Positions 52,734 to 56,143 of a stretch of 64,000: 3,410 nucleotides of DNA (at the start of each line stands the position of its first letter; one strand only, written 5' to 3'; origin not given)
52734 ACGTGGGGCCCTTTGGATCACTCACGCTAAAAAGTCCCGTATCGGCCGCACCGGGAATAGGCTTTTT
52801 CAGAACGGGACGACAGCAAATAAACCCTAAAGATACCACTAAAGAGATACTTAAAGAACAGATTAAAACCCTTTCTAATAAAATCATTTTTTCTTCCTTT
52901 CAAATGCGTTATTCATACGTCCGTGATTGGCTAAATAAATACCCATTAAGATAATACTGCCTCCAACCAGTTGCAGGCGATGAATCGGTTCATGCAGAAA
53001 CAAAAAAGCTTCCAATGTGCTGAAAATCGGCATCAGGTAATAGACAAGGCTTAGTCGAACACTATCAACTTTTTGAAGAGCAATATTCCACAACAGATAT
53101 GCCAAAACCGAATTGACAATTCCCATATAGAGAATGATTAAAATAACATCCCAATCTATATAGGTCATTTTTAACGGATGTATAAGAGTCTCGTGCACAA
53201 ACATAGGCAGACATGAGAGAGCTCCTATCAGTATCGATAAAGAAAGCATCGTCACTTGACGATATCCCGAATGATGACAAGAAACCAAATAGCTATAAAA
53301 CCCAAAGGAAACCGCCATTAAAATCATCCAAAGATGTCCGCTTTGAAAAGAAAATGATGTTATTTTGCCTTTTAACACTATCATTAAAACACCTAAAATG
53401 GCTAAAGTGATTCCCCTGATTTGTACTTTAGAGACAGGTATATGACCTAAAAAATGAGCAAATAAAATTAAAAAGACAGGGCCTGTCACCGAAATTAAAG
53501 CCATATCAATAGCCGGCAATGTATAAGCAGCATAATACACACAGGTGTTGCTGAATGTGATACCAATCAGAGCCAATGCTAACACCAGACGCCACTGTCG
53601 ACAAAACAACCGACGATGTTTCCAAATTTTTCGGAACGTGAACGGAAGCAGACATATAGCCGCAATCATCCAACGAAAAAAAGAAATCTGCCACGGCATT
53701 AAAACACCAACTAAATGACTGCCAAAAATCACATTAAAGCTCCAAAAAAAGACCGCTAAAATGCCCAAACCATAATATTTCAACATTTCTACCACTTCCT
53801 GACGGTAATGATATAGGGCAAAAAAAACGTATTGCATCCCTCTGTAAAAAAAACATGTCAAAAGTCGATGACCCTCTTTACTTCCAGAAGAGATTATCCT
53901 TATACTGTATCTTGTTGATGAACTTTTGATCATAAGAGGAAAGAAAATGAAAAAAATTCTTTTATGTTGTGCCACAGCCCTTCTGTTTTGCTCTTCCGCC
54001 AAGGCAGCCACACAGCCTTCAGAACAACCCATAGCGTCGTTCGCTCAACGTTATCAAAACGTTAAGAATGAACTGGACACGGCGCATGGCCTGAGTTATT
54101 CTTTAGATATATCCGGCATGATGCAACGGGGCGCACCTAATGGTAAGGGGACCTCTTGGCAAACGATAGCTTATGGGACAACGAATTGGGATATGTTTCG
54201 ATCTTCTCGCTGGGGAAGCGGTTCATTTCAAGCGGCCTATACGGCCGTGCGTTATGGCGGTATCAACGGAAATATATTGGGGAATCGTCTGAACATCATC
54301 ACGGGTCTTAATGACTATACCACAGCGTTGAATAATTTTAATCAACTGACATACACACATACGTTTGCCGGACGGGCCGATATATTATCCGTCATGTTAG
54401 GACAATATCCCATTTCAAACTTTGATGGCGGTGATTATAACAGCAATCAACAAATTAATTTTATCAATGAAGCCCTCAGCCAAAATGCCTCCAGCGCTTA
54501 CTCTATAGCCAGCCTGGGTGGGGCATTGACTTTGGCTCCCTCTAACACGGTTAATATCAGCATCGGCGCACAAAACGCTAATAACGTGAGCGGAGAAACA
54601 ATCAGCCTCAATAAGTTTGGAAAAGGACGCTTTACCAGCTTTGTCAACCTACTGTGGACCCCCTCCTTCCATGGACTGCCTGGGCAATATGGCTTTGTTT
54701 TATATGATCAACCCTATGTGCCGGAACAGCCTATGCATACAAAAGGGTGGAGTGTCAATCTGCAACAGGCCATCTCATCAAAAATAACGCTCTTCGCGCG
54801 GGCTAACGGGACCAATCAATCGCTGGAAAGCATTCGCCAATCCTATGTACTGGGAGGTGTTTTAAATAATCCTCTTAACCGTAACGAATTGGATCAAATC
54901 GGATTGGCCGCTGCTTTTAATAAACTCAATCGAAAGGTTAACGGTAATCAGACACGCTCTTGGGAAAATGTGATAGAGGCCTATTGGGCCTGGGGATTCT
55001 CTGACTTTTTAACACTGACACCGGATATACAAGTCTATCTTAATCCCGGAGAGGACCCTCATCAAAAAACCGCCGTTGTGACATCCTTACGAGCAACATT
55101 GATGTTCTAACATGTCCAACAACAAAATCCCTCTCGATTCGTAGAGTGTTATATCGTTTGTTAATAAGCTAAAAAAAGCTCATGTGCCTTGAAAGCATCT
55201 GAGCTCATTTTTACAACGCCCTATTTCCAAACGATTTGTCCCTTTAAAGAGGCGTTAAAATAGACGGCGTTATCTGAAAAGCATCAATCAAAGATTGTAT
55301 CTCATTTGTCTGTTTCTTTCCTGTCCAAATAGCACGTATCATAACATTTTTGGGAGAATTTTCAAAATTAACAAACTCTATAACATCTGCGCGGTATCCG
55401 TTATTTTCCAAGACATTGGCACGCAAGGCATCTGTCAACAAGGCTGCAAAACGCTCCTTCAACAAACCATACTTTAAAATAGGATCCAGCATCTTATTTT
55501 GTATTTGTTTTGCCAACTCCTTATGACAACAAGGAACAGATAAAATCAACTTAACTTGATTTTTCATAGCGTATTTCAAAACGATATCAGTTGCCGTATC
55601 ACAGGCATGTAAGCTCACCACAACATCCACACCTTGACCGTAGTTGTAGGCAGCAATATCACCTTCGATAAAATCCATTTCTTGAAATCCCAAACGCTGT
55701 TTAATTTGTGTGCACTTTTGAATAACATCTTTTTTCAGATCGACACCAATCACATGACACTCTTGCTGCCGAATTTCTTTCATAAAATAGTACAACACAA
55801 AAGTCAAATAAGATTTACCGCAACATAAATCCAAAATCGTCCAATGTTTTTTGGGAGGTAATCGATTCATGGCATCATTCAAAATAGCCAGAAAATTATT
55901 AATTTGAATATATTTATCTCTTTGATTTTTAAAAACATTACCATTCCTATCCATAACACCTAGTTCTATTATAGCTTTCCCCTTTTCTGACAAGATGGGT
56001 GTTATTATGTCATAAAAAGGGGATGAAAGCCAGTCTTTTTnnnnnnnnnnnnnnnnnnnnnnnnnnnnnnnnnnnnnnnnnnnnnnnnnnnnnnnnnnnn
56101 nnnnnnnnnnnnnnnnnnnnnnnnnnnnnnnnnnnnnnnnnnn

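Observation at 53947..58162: Chlamydia-like AaxB/AaxC arginine decarboxylase-antiporter module in an alphaproteobacterium, with an OprB-type porin nearby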

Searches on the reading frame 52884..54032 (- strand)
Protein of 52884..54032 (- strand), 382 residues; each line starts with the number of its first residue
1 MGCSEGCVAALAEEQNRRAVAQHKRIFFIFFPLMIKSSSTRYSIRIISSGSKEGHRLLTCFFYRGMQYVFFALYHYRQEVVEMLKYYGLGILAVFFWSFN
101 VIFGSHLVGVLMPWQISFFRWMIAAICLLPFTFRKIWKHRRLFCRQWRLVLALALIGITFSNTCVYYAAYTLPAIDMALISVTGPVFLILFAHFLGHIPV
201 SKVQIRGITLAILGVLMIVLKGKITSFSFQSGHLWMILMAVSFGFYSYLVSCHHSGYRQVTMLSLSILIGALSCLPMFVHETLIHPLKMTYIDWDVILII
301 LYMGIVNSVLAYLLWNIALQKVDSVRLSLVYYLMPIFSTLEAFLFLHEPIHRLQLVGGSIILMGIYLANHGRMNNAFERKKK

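Call 3: search_protein_families(library=pfam, proteins=[window:52884-54032:-], max_evalue=0.01)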
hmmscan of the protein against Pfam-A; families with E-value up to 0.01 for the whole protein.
window:52884-54032:- (382 aa): 1 family
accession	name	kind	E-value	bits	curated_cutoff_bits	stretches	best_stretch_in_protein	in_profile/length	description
PF00892.27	EamA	-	3.1e-42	144.5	28.2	2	231-368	2-133/135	EamA-like transporter family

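Call 4: search_protein_families(library=ncbifam, proteins=[window:52884-54032:-], max_evalue=0.01)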
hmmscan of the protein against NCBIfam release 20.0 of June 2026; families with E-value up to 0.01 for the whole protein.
window:52884-54032:- (382 aa): 6 families
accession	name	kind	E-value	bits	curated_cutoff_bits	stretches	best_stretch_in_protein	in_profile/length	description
TIGR00950.1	2A78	equivalog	4.9e-27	95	230.2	1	97-364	1-262/264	carboxylate/amino acid/amine transporter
NF050091.1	ArAmAcExpYddG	equivalog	2.7e-14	53.4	300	1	89-369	9-283/285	aromatic amino acid exporter YddG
NF008523.0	PRK11453.1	equivalog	6e-09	35.9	472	1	89-371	8-288/299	O-acetylserine/cysteine exporter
NF008676.0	PRK11689.1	equivalog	1.7e-07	30.7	194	1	89-364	10-283/297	aromatic amino acid DMT transporter YddG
NF007823.0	PRK10532.1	equivalog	0.00031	20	354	1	120-362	47-273/295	threonine/homoserine exporter RhtA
TIGR00688.1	rarD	equivalog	0.0025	17.4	130.15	1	295-366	68-138/256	EamA family transporter RarD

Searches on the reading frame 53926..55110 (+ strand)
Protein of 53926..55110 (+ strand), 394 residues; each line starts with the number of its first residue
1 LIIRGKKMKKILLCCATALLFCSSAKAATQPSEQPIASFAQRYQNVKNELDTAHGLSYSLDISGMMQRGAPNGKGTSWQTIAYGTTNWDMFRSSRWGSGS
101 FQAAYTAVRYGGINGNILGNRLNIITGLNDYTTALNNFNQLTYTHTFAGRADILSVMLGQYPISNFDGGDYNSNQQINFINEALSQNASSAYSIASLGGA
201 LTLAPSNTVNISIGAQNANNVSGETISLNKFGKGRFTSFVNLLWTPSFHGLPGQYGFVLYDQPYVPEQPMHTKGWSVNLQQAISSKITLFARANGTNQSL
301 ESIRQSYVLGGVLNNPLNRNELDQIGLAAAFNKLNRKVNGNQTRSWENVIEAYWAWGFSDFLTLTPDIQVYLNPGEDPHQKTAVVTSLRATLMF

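Call 3: search_protein_families(library=pfam, proteins=[window:53926-55110:+], max_evalue=0.01)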
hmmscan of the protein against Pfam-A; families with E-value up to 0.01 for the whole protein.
window:53926-55110:+ (394 aa): 1 family
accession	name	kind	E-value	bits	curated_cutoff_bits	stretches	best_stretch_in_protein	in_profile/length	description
PF04966.18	OprB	-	7e-23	82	22.9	1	86-394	14-372/372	Carbohydrate-selective porin, OprB family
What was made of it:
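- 53947..55110 (+): aaxA-like outer-membrane porin. The ORF runs from TTG at 53926 and the likely ATG start is 53947. The protein has a signal peptide and a C-terminal Phe. Pfam OprB scores 82 bits (call 3).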

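Call 4: search_protein_families(library=ncbifam, proteins=[window:53926-55110:+], max_evalue=0.01)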
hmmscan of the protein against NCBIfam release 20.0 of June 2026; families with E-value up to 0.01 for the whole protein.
window:53926-55110:+ (394 aa): 2 families
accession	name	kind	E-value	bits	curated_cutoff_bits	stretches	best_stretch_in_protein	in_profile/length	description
NF051888.1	porinAaxAChlmd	equivalog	5.5e-80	269.5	600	1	72-392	119-438/440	porin AaxA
NF033921.0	por_somb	subfamily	0.0016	17.2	100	1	344-394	435-485/485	iron uptake porin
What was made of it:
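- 53947..55110 (+): NCBIfam NF051888 'porin AaxA' scores 269 bits, E 5.5e-80, below the 600-bit equivalog cut-off (call 4).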

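Call 36: search_dna_similar(query=window:53926-55110:+, collection=plasmids, mode=protein, max_rows=15, rows=best)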
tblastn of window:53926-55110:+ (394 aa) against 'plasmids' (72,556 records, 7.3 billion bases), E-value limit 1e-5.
No match.
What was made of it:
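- Closest known: OprB carbohydrate-selective porin. Different: No tblastn match (E <= 1e-5) anywhere in 72,556 plasmid records (call 36).
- Tried and rejected: A tblastn of the porin against all plasmids gave no match, so no generic OprB outgroup was obtained (call 36).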

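Call 77: predict_structure(alignment_id=A3)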
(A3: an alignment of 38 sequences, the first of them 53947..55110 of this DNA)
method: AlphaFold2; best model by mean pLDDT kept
length: 387 residues; sequences in the alignment: 38
mean_pLDDT: 87.1   pTM: 0.82
mean pLDDT of the five models: 87.1, 86.1, 85.6, 85.4, 84.8
residues with pLDDT >= 90: 253; 70-90: 84; 50-70: 32; < 50: 18
segments of 3 or more residues with pLDDT < 50: 1-3, 12-25
pLDDT, mean of each block of 10 residues (from residue 1): 51 45 50 86 94 96 91 96 96 95 94 91 87 93 96 86 67 78 75 96 95 72 81 96 94 89 89 95 92 84 95 94 93 89 96 93 95 95 95
secondary structure, 60 per line:
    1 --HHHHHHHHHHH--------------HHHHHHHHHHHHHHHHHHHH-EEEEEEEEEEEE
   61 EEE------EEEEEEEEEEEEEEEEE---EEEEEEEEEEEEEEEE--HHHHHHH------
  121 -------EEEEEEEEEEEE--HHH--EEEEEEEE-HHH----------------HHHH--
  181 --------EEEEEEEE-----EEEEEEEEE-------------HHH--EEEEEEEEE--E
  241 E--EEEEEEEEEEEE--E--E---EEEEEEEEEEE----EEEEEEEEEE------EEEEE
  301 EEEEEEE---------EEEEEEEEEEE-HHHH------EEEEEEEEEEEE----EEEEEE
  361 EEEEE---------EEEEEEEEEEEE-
elements in order: H3-13 H28-47 E49-63 E70-86 E90-105 H108-114 E128-139 E147-154 H175-178 E189-196 E202-210 E229-237 E244-255 E265-275 E280-289 E296-307 E317-327 H329-332 E339-350 E355-365 E375-386

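Call 80: fold_search(model_id=the predicted structure, library=pdb)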
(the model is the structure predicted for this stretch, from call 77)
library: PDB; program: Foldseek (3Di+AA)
matches with E <= 10: 959; with E <= 0.001: 263
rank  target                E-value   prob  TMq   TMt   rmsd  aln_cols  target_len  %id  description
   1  4gey                  5.4e-20  1.00  0.73  0.67   5.4       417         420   16  High pH structure of Pseudomonas putida OprB (released 2012-10-24)
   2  4fsp                  1.5e-10  1.00  0.51  0.53  10.7       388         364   10  Crystal Structure of Pseudomonas aeruginosa OccK11 (OpdR) (released 2013-07-24)
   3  6prn                  5.4e-10  1.00  0.47  0.61   7.5       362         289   10  E1M, K50A, R52A MUTANT OF RH. BLASTICA PORIN (released 1998-08-12)
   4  2y0l                  5.4e-10  1.00  0.45  0.48  10.2       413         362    8  Crystal Structure of Pseudomonas Aeruginosa OpdO (released 2011-12-21)
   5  7prn                  5.7e-10  1.00  0.47  0.60   7.9       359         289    9  E1M, D97A, E99A MUTANT OF RH. BLASTICA PORIN (released 1998-08-12)
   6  5prn                  7.1e-10  1.00  0.48  0.61   7.5       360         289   10  E1M, Y96W, S119W MUTANT OF RH. BLASTICA PORIN (released 1998-08-12)
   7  2fgq                  8.0e-10  1.00  0.53  0.61   6.5       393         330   10  High resolution X-ray structure of Omp32 in complex with malate (released 2006-01-31)
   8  1bh3                  1.1e-09  1.00  0.47  0.61   7.3       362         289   11  E1M, A116K MUTANT OF RH. BLASTICA PORIN (released 1998-08-12)
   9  8bys_B                1.2e-09  1.00  0.49  0.57   8.1       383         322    9  Outer membrane attachment porin OmpM1 from Veillonella parvula, native (released 2023-11-08)
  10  2prn                  1.2e-09  1.00  0.48  0.61   7.6       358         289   10  RHODOPSEUDOMONAS BLASTICA PORIN, TRIPLE MUTANT E1M, E99W, A116W (released 1999-01-13)
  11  8prn                  1.3e-09  1.00  0.48  0.62   7.6       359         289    9  E1M, K50A, R52A, D97A, E99A MUTANT OF RH. BLASTICA PORIN (released 1998-08-12)
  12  8bym_A                1.7e-09  1.00  0.51  0.59   8.1       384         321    8  Outer membrane attachment porin OmpM1 from Veillonella parvula (released 2023-11-08)
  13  4frt_B                2.0e-09  1.00  0.40  0.41  10.5       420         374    7  Crystal Structure of Pseudomonas aeruginosa OccK7 (OpdD) (released 2013-07-24)
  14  8byt_A                2.1e-09  1.00  0.46  0.56   7.9       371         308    9  Outer membrane attachment porin OmpM1 from Veillonella parvula, C3 symmetry (released 2023-11-08)
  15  8bys_A                3.4e-09  1.00  0.51  0.60   7.8       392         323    9  Outer membrane attachment porin OmpM1 from Veillonella parvula, native (released 2023-11-08)
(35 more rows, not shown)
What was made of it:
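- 53947..55110 (+): The AF2 model has pLDDT 87 and 16 strands, and its best PDB match is OprB 4GEY at TM 0.73 (calls 77, 80).
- On OprB porin family (PF04966): The AF2 model has pLDDT 87, and its best PDB match is OprB 4GEY (calls 77, 80).
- Closest known: OprB carbohydrate-selective porin. Same: Same Pfam family and the same predicted 16-stranded barrel fold (TM 0.73, E 5e-20; call 80).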

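Call 86: search_solved_structures(query=window:53947-55110:+, max_evalue=10)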
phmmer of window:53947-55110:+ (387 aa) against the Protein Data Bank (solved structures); distinct sequences matched with E-value up to 10: 0.
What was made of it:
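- Closest known: OprB carbohydrate-selective porin. Different: It is not detectable by sequence search against the PDB (call 86).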

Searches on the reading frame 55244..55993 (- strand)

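Call 3: search_protein_families(library=pfam, proteins=[window:55244-55993:-], max_evalue=0.01)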
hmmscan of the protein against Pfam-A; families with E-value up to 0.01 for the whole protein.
window:55244-55993:- (249 aa): 10 families
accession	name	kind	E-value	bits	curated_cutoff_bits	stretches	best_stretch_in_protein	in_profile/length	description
PF13679.12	Methyltransf_32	-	3.1e-40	137.9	27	1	26-163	1-143/143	Methyltransferase domain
PF13847.12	Methyltransf_31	-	9.2e-18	64.8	27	1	48-168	2-126/145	Methyltransferase domain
PF13649.12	Methyltransf_25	-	6.8e-08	33.5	27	1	53-134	1-77/97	Methyltransferase domain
PF05206.20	TRM13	-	1.5e-06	28.4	26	1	48-159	17-142/257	Methyltransferase TRM13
PF01209.24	Ubie_methyltran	-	5.8e-05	23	20.1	1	27-119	19-113/233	ubiE/COQ5 methyltransferase family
PF08241.18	Methyltransf_11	-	0.00021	22.3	21.2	1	54-136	1-75/95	Methyltransferase domain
PF01728.25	FtsJ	-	0.00021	21.7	24.1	1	40-149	14-115/181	FtsJ-like methyltransferase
PF01189.24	Methyltr_RsmB-F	-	0.00052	20.2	27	1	45-124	4-82/199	16S rRNA methyltransferase RsmB/F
PF11599.14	AviRa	-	0.0044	17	25.7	1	37-96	38-95/232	RRNA methyltransferase AviRa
PF01135.25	PCMT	-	0.0045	17.2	20.3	1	47-112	71-132/210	Protein-L-isoaspartate(D-aspartate) O-methyltransferase (PCMT)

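Call 4: search_protein_families(library=ncbifam, proteins=[window:55244-55993:-], max_evalue=0.01)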
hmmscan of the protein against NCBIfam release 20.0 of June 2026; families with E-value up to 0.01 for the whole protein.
window:55244-55993:- (249 aa): 17 families
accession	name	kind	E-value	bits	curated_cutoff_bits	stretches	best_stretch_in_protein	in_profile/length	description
TIGR03534.1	RF_mod_PrmC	equivalog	3.5e-07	30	199.1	1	38-127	77-162/253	peptide chain release factor N(5)-glutamine methyltransferase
NF001244.0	PRK00216.1-5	equivalog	9.3e-06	25.1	216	1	40-118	39-114/236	bifunctional demethylmenaquinone methyltransferase/2-methoxy-6-polyprenyl-1,4-benzoquinol methylase UbiE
NF008823.0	PRK11873.1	subfamily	5.1e-05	22.9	263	1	52-127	80-152/272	arsenite methyltransferase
NF001243.0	PRK00216.1-4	equivalog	5.5e-05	22.6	235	1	17-118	9-112/237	demethylmenaquinone methyltransferase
TIGR02752.1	MenG_heptapren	equivalog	5.8e-05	22.7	419.85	1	23-119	13-111/231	demethylmenaquinone methyltransferase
TIGR02072.1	BioC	equivalog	0.00014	21.8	184.95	1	42-128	31-104/244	malonyl-ACP O-methyltransferase BioC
TIGR01934.1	MenG_MenH_UbiE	subfamily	0.00051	19.4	158.35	1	19-115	3-99/223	ubiquinone/menaquinone biosynthesis methyltransferase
NF041536.1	ArsM_DUF2284_UU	exception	0.00055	18.4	575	1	52-169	79-189/459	arsenite methyltransferase/DUF2284 domain selenoprotein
TIGR00740.1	TIGR00740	equivalog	0.00069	19.4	193.3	1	27-117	35-119/239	carboxy-S-adenosyl-L-methionine synthase CmoA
NF008300.0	PRK11088.1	equivalog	0.00097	18.7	303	1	41-103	77-137/272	23S rRNA (guanine(745)-N(1))-methyltransferase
NF002463.0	PRK01683.1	equivalog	0.0013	18.4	297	1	40-126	22-98/258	trans-aconitate 2-methyltransferase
TIGR00536.1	hemK_fam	subfamily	0.0023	17.1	115.5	1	38-127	102-188/286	HemK family protein methyltransferase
TIGR00479.1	rumA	equivalog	0.0023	16.8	183.55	1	25-165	267-407/432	23S rRNA (uracil(1939)-C(5))-methyltransferase RlmD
TIGR00563.1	rsmB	equivalog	0.0038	16.4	269.05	1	41-113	237-305/437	16S rRNA (cytosine(967)-C(5))-methyltransferase RsmB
NF041537.1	ArsM_AhpD_UU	exception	0.0045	15.8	510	1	52-134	79-158/345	arsenite methyltransferase/AhpD domain selenoprotein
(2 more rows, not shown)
